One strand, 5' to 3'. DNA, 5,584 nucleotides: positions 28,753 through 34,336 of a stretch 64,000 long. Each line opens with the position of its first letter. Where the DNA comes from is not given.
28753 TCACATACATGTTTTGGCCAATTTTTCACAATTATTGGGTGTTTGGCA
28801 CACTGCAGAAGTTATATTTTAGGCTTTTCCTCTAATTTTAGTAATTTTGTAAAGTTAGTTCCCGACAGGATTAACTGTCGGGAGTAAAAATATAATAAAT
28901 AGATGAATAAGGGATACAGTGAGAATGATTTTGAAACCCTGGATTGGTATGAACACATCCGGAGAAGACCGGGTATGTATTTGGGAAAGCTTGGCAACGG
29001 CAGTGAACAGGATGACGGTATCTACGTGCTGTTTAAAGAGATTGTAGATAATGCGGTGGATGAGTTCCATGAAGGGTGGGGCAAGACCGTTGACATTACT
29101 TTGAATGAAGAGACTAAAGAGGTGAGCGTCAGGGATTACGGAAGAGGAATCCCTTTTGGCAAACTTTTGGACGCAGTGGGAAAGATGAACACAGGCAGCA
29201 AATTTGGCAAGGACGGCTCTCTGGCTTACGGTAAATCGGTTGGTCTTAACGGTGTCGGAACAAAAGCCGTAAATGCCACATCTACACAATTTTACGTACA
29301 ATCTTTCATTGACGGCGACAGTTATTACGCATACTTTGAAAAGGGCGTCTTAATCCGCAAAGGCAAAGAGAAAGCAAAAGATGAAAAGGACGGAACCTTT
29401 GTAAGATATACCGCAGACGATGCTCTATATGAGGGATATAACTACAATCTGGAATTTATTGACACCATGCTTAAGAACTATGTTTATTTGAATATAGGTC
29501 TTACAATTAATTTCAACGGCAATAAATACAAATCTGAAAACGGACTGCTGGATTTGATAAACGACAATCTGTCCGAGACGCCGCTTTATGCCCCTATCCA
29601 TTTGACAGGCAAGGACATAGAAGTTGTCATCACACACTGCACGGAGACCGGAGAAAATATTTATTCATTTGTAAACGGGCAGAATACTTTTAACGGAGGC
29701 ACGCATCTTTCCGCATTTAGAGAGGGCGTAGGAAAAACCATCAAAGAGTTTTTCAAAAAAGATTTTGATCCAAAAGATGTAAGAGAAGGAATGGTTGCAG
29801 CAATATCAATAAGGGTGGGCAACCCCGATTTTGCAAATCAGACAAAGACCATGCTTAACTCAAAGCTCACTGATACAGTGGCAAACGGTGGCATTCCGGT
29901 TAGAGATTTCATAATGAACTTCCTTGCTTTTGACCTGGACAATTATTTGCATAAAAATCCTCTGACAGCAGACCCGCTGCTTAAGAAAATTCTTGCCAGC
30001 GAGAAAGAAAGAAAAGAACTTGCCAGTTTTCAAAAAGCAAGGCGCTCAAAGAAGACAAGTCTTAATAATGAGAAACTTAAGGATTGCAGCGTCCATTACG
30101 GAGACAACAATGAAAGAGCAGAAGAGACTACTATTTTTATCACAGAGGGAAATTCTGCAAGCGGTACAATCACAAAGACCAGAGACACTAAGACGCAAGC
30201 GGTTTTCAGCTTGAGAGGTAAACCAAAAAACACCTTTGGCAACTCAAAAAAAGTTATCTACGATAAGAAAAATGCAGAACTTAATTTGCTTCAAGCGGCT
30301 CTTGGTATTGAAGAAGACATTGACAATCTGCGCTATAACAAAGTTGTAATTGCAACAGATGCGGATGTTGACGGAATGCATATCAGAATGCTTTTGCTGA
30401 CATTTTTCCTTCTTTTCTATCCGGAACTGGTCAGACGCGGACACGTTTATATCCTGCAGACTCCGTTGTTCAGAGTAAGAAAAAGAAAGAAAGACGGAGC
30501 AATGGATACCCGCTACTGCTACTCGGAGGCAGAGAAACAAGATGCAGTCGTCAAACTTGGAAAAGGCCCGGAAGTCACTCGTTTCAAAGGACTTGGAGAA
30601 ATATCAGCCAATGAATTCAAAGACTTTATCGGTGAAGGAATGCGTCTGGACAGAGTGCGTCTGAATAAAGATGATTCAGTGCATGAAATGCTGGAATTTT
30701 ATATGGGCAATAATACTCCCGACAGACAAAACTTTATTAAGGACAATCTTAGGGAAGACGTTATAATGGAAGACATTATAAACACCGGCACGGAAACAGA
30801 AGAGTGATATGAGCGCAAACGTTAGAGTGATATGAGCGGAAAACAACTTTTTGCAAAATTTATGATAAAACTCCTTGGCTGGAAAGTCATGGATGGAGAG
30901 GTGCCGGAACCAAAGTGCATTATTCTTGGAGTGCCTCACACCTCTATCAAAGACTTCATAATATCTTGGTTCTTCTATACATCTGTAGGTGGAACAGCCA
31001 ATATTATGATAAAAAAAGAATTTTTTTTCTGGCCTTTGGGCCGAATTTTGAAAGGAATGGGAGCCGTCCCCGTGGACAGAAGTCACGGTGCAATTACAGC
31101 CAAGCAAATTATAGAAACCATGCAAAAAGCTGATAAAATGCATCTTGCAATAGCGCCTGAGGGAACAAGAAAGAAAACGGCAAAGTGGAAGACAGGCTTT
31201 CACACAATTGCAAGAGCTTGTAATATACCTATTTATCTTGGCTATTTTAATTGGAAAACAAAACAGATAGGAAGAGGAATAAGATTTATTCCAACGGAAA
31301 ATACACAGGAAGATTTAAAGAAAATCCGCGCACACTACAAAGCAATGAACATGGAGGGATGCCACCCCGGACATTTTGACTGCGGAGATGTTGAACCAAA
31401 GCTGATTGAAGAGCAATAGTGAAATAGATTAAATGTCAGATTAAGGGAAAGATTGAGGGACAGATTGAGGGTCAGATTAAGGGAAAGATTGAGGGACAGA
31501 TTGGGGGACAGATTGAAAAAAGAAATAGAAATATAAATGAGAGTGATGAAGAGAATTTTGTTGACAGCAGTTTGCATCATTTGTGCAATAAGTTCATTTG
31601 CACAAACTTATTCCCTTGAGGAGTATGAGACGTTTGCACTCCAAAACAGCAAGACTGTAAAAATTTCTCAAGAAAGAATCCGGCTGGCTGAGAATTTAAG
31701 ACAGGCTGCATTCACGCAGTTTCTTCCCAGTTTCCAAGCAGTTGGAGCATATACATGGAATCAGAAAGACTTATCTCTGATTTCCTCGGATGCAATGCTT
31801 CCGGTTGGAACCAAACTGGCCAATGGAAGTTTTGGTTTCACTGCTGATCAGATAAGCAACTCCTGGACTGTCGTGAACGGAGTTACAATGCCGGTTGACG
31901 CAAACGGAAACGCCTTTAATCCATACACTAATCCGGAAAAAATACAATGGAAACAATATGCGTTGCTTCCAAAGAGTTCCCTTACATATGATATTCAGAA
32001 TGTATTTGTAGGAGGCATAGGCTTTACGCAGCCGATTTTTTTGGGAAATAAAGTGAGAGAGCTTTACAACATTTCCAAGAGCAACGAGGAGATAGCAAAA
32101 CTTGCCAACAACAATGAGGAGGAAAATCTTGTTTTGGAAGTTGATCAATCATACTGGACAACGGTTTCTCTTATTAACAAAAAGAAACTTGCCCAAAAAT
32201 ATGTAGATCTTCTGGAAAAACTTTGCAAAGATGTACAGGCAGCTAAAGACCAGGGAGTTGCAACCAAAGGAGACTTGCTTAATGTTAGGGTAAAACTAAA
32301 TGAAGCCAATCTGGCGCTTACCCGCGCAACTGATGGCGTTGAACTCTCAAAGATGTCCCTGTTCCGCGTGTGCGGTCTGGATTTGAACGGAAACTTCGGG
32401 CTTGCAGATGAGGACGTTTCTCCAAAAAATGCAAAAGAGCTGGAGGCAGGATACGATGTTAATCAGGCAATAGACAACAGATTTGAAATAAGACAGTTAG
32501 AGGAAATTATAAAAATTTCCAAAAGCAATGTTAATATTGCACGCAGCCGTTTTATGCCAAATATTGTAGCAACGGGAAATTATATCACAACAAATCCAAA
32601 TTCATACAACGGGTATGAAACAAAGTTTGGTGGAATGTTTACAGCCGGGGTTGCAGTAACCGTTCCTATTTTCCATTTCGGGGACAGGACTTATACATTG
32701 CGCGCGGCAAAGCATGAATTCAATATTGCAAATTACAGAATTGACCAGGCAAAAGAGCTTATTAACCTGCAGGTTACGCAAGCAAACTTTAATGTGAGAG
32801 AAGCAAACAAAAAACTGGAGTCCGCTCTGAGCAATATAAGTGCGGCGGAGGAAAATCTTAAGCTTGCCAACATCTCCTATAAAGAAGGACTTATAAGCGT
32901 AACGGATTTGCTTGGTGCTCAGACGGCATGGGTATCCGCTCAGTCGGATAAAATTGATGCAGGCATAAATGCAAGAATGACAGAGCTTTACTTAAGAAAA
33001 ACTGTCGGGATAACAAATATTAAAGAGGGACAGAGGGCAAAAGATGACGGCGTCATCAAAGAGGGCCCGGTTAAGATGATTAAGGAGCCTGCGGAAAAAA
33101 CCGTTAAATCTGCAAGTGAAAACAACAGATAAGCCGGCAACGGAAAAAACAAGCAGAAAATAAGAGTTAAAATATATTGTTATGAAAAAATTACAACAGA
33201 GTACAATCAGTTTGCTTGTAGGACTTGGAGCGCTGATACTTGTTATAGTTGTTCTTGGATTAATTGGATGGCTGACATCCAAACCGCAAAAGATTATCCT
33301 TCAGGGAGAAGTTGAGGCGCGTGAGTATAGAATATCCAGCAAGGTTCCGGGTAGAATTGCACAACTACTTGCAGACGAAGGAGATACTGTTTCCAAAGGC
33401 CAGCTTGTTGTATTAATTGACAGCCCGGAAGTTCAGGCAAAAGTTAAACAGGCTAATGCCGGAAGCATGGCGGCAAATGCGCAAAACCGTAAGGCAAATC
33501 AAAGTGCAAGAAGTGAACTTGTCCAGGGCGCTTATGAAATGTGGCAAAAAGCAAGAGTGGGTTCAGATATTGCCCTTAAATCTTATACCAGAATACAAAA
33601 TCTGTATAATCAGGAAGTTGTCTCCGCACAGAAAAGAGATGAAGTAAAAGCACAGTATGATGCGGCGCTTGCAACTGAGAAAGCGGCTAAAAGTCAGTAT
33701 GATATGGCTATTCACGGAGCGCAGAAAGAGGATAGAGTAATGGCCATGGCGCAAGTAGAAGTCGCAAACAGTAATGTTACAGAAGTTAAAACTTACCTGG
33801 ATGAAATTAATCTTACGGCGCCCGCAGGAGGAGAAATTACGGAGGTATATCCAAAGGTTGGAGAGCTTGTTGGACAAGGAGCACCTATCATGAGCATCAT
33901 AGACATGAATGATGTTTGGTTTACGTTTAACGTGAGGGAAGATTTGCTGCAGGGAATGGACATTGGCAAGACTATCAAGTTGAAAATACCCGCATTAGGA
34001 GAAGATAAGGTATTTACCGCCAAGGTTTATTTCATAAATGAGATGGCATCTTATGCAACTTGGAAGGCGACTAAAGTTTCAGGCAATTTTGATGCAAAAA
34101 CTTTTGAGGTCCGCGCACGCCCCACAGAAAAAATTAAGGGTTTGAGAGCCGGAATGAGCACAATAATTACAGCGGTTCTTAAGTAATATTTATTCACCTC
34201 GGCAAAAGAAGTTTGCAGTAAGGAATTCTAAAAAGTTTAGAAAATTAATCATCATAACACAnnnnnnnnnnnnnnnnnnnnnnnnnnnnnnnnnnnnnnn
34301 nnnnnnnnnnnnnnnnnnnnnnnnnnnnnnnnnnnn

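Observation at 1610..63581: Hyper-abundant, strand-symmetric 9-mer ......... (DNA-uptake-sequence-like or HIP-like word)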

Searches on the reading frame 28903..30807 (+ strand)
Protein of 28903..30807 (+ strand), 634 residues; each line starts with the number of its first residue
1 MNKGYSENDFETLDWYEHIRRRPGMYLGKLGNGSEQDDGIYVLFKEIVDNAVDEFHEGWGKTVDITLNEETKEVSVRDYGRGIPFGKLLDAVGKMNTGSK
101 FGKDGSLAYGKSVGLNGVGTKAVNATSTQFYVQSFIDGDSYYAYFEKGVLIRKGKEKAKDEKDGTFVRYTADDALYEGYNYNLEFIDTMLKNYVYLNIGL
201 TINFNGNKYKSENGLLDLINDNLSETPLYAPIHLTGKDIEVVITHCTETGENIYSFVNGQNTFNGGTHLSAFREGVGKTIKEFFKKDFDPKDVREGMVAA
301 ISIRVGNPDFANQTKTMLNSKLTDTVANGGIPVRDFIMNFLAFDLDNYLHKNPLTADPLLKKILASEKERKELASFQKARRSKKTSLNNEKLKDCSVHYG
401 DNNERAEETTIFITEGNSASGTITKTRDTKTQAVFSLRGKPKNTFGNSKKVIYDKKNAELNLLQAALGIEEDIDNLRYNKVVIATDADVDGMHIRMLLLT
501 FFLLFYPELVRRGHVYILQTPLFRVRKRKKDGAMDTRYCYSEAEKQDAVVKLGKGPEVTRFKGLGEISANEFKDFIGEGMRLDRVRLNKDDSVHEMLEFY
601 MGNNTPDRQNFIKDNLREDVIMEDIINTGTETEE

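Call 9: find_related_loci(query=window:28903-30804:+, collection=genome_contigs, flank=10000)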
Query window:28903-30804:+ (634 aa) in genome_contigs; peptide patterns used: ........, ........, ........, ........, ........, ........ (x = any residue, [..] = any of these).
238 stretches matched a pattern; 64 encode a relative of the query (tblastn E <= 1e-3); 64 distinct loci.
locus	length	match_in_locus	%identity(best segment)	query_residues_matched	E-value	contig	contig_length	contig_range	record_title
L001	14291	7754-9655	99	1-634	0e+0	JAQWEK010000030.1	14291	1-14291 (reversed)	MAG: Bacteroidales bacterium isolate STF2_73 NODE_11660_length_14291_cov_6.577520_Sandtown_F2, whole genome shotgun sequ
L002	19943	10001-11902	97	1-634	0e+0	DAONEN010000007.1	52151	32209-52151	MAG TPA_asm: Candidatus Egerieousia sp. isolate AMR_MDS_3868 NODE_563_length_52151_cov_11.320639, whole genome shotgun s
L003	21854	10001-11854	72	5-624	0e+0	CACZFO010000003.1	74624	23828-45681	MAG: uncultured Bacteroidia bacterium isolate RUG12577 genome assembly, contig: RUG12577_asm_3, whole genome shotgun seq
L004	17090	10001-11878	66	5-626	0e+0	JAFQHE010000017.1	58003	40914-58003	MAG: Bacteroidales bacterium isolate RGIG1816 Goat_Cecum-5__c150983, whole genome shotgun sequence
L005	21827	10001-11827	67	4-625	0e+0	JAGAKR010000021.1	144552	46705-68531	MAG: Bacteroidales bacterium isolate RGIG8530 Water_deer_Cecum-2__c326287, whole genome shotgun sequence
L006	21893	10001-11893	66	5-629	0e+0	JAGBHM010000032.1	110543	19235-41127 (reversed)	MAG: Bacteroidales bacterium isolate RGIG9123 Water_deer_Rectum.Co__c1460393, whole genome shotgun sequence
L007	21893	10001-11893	65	4-627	0e+0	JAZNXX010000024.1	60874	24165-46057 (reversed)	MAG: Candidatus Egerieisoma sp. isolate T1900044778_TS20190244.MAGScoT_cleanbin_000004 SGB_2523_k141_459616, whole genom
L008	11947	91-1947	66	5-619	0e+0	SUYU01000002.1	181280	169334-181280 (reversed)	MAG: Bacteroidales bacterium isolate SIG158 NODE_287_length_181280_cov_6.395710, whole genome shotgun sequence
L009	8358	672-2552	66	5-630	0e+0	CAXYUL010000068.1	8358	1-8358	MAG: uncultured Bacteroidales bacterium isolate ERR13598981_concoct_74 genome assembly, contig: ERZ24879088.1479, whole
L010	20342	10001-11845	58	5-631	0e+0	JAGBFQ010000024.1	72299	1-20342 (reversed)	MAG: Rikenellaceae bacterium isolate RGIG9075 Water_deer_Rectum.Co__c1274711, whole genome shotgun sequence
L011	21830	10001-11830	57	5-626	0e+0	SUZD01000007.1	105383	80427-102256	MAG: Rikenellaceae bacterium isolate SIG167 NODE_258_length_105383_cov_6.676552, whole genome shotgun sequence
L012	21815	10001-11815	59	5-620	0e+0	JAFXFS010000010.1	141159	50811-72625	MAG: Bacteroidales bacterium isolate RGIG6374 Sheep_Rectum-4__c433, whole genome shotgun sequence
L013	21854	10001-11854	58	5-633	0e+0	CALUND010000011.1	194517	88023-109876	MAG: uncultured Rikenellaceae bacterium isolate E01__bin153 genome assembly, contig: E01__k127_3803233, whole genome sho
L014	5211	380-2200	60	5-624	0e+0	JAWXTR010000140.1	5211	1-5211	MAG: Rikenellaceae bacterium isolate FM_28_G117_IV NODE_8404_length_5212_cov_6.125516, whole genome shotgun sequence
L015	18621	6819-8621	60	5-617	0e+0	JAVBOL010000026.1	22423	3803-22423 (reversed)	MAG: Rikenellaceae bacterium isolate EPI_MAG_00107 c_000013604256, whole genome shotgun sequence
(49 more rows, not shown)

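Call 18: find_encoding_contigs(protein=window:28903-30807:+, flank=10000, max_places=10)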
Protein window:28903-30807:+ (634 aa): 7 contigs read that carry it; 7 places shown.
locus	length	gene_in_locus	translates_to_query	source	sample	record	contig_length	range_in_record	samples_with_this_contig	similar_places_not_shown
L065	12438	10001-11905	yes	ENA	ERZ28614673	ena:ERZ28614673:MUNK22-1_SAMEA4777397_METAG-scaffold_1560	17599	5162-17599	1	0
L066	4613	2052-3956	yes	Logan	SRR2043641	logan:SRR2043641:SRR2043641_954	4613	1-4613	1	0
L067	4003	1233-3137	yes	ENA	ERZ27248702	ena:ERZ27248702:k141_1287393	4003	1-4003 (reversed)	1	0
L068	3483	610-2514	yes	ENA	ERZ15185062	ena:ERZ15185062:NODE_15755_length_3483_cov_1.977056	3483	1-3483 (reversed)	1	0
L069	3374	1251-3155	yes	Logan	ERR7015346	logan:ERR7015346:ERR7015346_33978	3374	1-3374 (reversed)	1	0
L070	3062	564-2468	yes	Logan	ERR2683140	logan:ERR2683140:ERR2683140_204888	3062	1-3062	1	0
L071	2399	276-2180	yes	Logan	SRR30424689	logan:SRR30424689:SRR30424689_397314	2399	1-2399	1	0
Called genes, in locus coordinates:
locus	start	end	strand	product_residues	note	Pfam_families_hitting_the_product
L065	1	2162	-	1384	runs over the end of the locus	PF08450:SGL (faint), PF07494:Reg_prop (weak), PF07495:Y_Y_Y, PF00512:HisKA (weak), PF02518:HATPase_c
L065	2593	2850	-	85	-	-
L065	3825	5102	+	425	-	PF01053:Cys_Met_Meta_PP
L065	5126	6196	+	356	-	PF00561:Abhydrolase_1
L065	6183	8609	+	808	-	PF00696:AA_kinase, PF01842:ACT (weak), PF13840:ACT_7 (weak), PF22468:ACT_9, PF01842:ACT (weak), PF22468:ACT_9, PF03447:NAD_binding_3, PF00742:Homoserine_dh, +1 more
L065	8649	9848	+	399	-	PF01118:Semialdhyde_dh, PF02774:Semialdhyde_dhC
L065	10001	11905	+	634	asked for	PF02518:HATPase_c (weak), PF00204:DNA_gyraseB, PF01751:Toprim, PF00986:DNA_gyraseB_C (weak)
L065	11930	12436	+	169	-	?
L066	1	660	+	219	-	?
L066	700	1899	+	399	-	PF01118:Semialdhyde_dh, PF02774:Semialdhyde_dhC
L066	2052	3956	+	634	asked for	PF02518:HATPase_c (weak), PF00204:DNA_gyraseB, PF01751:Toprim, PF00986:DNA_gyraseB_C (weak)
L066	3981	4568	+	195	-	PF01553:Acyltransferase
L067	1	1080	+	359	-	?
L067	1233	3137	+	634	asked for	PF02518:HATPase_c (weak), PF00204:DNA_gyraseB, PF01751:Toprim, PF00986:DNA_gyraseB_C (weak)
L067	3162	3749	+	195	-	PF01553:Acyltransferase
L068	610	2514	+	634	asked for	PF02518:HATPase_c (weak), PF00204:DNA_gyraseB, PF01751:Toprim, PF00986:DNA_gyraseB_C (weak)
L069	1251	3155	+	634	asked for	PF02518:HATPase_c (weak), PF00204:DNA_gyraseB, PF01751:Toprim, PF00986:DNA_gyraseB_C (weak)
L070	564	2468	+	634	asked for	PF02518:HATPase_c (weak), PF00204:DNA_gyraseB, PF01751:Toprim, PF00986:DNA_gyraseB_C (weak)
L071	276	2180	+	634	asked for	PF02518:HATPase_c (weak), PF00204:DNA_gyraseB, PF01751:Toprim, PF00986:DNA_gyraseB_C (weak)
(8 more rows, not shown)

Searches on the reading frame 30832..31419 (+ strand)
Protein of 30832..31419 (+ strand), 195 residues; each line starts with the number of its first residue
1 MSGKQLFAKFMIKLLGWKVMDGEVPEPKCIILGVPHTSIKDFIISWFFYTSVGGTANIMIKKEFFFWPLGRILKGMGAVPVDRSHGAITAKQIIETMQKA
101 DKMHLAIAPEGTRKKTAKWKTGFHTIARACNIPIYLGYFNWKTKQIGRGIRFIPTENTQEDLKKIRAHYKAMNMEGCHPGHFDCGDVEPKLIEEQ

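Call 21: search_protein_families(library=pfam, proteins=[window:30832-31419:+])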
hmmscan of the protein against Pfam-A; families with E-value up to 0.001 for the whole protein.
window:30832-31419:+ (195 aa): 1 family
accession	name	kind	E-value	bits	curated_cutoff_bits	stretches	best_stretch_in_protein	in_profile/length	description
PF01553.26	Acyltransferase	-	5.5e-14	52.5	23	1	31-135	17-127/132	Acyltransferase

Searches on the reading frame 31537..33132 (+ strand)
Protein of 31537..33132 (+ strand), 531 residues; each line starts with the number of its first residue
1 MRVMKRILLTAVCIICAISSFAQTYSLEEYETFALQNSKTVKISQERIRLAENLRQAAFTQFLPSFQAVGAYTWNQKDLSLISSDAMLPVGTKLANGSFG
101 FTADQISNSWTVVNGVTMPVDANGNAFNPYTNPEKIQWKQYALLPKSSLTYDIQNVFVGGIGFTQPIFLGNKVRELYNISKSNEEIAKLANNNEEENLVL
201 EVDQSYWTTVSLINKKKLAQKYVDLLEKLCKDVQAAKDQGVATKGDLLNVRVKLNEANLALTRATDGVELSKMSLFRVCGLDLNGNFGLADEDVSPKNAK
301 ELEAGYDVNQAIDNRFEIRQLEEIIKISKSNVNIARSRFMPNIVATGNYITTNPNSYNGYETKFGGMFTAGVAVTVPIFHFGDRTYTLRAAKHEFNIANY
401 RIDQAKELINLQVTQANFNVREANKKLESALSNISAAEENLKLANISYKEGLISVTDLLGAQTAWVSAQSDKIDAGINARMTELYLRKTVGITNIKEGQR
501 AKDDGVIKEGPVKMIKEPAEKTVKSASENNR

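Call 21: search_protein_families(library=pfam, proteins=[window:31537-33132:+])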
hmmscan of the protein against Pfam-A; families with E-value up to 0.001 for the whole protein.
window:31537-33132:+ (531 aa): 1 family
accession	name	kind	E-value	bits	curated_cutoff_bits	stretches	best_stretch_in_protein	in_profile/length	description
PF02321.23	OEP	-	6.4e-58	196.1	22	2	308-489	5-185/187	Outer membrane efflux protein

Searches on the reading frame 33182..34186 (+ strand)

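Call 21: search_protein_families(library=pfam, proteins=[window:33182-34186:+])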
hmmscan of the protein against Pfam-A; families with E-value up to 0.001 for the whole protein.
window:33182-34186:+ (334 aa): 5 families
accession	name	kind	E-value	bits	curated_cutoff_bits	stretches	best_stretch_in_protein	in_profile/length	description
PF16576.10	HlyD_D23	-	1.5e-19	70.6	30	2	139-293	49-192/214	Barrel-sandwich domain of CusB or HlyD membrane-fusion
PF13437.12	HlyD_3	-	1.6e-14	54.9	22.2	1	211-289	2-80/106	HlyD family secretion protein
PF00364.28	Biotin_lipoyl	-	2e-07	31.2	22.1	0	49-79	43-73/73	Biotin-requiring enzyme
PF13533.13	Biotin_lipoyl_2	-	4e-06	27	29.8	1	51-75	3-27/32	Biotin-lipoyl like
PF12700.13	HlyD_2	-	0.00028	20.2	25.1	0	228-289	251-306/416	HlyD family secretion protein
